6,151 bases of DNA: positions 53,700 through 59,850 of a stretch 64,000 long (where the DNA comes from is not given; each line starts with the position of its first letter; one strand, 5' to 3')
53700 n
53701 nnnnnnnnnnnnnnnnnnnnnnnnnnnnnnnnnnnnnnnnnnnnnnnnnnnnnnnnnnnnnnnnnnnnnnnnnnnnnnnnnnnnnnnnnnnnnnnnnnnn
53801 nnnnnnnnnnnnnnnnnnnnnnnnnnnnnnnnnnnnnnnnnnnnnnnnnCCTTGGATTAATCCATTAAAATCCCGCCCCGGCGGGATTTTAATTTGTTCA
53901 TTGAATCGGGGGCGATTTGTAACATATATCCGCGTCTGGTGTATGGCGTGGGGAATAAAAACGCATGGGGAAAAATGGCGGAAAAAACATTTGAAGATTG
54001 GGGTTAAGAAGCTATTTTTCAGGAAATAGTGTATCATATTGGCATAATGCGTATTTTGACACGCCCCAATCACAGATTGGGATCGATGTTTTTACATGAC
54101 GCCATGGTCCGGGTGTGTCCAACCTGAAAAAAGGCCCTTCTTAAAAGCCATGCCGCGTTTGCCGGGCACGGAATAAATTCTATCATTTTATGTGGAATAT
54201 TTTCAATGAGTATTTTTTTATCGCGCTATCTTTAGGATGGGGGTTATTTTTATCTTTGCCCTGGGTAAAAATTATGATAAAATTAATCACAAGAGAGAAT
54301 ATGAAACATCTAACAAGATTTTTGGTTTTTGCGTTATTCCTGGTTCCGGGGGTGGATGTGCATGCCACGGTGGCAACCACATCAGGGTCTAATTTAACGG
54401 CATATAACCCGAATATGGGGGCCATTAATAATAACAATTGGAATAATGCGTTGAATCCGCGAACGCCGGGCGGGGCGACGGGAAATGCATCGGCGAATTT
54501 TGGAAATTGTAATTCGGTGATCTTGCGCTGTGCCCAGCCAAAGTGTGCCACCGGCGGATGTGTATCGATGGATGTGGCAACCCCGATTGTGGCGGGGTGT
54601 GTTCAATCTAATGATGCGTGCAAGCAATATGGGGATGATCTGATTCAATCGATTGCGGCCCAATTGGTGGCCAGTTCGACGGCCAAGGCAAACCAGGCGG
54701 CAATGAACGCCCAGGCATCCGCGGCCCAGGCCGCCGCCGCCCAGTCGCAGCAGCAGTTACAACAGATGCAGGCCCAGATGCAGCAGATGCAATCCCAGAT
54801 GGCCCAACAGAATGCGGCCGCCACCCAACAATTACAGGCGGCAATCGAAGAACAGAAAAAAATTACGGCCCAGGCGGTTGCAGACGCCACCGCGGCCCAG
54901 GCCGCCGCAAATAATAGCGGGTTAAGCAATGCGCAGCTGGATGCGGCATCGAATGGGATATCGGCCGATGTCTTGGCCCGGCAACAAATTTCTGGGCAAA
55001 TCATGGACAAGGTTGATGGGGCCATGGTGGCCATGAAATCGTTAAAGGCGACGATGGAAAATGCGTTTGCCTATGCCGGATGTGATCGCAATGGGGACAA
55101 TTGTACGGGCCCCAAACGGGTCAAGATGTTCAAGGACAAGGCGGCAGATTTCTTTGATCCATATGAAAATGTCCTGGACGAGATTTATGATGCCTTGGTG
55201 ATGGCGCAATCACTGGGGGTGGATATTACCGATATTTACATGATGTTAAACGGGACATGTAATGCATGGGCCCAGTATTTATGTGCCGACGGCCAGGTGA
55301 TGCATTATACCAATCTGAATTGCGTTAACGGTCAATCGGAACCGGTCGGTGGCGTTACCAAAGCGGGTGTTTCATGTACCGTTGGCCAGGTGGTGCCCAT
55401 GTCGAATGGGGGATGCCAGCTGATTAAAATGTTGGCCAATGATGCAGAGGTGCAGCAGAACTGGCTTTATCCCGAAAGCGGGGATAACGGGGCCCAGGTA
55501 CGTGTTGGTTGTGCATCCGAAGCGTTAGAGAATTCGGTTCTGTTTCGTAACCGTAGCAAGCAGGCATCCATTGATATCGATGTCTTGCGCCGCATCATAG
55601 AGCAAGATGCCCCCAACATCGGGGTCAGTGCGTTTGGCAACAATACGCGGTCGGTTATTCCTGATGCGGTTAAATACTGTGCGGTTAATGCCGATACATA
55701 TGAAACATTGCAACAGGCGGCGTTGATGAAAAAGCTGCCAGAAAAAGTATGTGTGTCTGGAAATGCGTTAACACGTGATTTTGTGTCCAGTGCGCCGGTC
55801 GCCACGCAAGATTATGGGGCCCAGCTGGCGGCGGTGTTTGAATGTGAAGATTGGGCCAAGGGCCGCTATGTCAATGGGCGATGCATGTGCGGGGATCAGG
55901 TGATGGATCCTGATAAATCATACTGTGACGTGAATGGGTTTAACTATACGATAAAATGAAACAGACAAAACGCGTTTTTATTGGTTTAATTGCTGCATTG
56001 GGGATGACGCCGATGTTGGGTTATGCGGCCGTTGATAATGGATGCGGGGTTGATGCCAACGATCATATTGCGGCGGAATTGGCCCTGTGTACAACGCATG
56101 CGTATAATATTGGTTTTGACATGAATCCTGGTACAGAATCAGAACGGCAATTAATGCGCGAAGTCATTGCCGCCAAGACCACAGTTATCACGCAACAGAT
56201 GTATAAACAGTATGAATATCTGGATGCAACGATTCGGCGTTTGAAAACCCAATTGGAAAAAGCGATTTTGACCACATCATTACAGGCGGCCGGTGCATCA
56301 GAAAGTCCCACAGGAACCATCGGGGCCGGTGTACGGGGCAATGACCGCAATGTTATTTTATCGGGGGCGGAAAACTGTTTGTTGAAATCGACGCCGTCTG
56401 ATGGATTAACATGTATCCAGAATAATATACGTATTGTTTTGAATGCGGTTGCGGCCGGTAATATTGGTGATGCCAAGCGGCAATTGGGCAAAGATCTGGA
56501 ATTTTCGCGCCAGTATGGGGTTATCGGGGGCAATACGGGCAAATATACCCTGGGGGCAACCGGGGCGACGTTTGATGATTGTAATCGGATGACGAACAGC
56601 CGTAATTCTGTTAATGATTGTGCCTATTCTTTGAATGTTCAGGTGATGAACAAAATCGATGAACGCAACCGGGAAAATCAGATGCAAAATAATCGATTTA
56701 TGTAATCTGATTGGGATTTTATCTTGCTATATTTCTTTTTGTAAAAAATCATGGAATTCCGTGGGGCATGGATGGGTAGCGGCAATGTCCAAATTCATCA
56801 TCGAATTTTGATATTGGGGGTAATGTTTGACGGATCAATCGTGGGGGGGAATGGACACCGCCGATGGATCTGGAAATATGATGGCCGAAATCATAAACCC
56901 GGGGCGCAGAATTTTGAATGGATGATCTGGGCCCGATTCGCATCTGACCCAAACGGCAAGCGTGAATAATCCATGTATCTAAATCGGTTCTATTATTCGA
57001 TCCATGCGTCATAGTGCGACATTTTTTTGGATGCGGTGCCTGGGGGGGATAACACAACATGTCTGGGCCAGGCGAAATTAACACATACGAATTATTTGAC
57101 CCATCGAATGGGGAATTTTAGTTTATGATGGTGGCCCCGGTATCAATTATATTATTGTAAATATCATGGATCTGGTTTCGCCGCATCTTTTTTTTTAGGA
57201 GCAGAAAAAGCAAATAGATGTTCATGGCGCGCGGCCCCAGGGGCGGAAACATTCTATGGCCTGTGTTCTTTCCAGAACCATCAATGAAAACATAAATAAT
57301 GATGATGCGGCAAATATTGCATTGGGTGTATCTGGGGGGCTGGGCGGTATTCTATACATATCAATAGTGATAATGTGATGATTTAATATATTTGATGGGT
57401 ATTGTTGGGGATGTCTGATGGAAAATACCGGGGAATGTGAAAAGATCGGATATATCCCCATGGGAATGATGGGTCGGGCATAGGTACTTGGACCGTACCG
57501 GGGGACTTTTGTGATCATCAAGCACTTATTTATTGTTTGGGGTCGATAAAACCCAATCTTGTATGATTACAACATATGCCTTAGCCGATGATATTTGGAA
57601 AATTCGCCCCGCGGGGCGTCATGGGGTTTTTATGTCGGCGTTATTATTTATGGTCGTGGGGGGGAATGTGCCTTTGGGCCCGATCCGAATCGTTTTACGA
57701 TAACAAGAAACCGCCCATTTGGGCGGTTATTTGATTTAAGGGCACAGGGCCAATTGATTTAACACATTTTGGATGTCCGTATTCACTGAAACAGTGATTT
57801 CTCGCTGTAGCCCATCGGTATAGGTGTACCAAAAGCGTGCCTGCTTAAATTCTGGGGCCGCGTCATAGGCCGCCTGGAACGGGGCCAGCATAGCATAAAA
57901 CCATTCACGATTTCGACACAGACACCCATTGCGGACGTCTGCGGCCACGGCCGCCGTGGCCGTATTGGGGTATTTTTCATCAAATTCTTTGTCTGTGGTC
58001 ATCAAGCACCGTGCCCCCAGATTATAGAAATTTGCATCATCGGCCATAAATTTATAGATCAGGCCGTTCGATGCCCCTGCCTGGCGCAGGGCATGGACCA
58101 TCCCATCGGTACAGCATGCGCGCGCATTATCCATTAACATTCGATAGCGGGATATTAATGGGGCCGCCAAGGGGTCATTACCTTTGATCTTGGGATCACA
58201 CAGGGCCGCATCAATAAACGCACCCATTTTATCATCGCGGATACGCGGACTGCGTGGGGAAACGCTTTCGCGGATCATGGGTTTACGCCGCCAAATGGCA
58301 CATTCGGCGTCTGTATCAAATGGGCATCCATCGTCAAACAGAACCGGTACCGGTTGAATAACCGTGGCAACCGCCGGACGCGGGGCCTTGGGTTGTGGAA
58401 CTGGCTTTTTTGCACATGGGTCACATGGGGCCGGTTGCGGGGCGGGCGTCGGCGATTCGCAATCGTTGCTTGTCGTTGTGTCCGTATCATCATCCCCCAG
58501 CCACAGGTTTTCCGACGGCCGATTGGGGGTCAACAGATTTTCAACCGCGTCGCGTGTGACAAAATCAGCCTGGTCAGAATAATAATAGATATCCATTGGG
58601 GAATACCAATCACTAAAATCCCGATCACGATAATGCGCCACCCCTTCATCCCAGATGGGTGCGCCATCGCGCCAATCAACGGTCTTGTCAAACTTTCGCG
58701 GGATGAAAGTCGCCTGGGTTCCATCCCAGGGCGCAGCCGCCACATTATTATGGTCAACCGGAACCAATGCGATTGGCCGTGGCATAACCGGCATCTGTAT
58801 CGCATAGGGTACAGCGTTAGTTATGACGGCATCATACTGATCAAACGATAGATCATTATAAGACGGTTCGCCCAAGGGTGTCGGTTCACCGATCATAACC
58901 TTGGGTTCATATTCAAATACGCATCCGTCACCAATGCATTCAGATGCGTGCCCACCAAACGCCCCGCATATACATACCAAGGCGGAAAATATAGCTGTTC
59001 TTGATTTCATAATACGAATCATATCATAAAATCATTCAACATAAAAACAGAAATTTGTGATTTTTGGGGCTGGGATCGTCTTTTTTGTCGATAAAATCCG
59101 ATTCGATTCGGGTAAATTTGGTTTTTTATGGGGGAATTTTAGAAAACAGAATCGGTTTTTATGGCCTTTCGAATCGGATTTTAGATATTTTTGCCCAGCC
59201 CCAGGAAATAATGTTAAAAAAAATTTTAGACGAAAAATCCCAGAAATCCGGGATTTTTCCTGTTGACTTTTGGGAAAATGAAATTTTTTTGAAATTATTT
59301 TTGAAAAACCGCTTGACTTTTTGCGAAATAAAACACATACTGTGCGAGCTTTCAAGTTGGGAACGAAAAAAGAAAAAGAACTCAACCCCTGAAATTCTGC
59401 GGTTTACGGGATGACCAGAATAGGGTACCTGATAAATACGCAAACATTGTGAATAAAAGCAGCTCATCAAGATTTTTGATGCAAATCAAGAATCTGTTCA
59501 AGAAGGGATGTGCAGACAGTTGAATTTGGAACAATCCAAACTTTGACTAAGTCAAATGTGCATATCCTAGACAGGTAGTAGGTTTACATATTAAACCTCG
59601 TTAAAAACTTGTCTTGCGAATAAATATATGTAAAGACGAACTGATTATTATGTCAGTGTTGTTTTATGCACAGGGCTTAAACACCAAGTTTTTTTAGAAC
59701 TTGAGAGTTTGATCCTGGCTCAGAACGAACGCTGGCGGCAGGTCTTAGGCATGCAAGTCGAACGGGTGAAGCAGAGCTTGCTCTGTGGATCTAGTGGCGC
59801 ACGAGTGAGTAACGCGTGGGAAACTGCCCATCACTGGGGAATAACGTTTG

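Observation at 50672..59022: Locus of four signal-peptide-bearing, cysteine-rich orphan proteins (1062, 552, 249 and 428 aa)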

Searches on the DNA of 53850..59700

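Call 84: search_rna_families(source=window, start=53850, end=59700, threshold=evalue, max_evalue=0.1)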
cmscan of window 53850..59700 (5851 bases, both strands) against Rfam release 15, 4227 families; matches with E-value up to 0.1: 1.
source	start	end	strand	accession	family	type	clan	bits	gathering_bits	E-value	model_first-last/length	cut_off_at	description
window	53867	53890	+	RF00195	RsmY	Gene; sRNA;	CL00106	21.8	57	0.035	98-121/121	no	RsmY RNA family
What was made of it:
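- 53864..53893 (+): Terminator-like hairpin with a 13-bp stem directly after the stop codon of A. The weak RsmY match in call 84 is this hairpin.
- Tried and rejected: An Rfam search of 53850-59700 found only the terminator hairpin of A (call 84).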
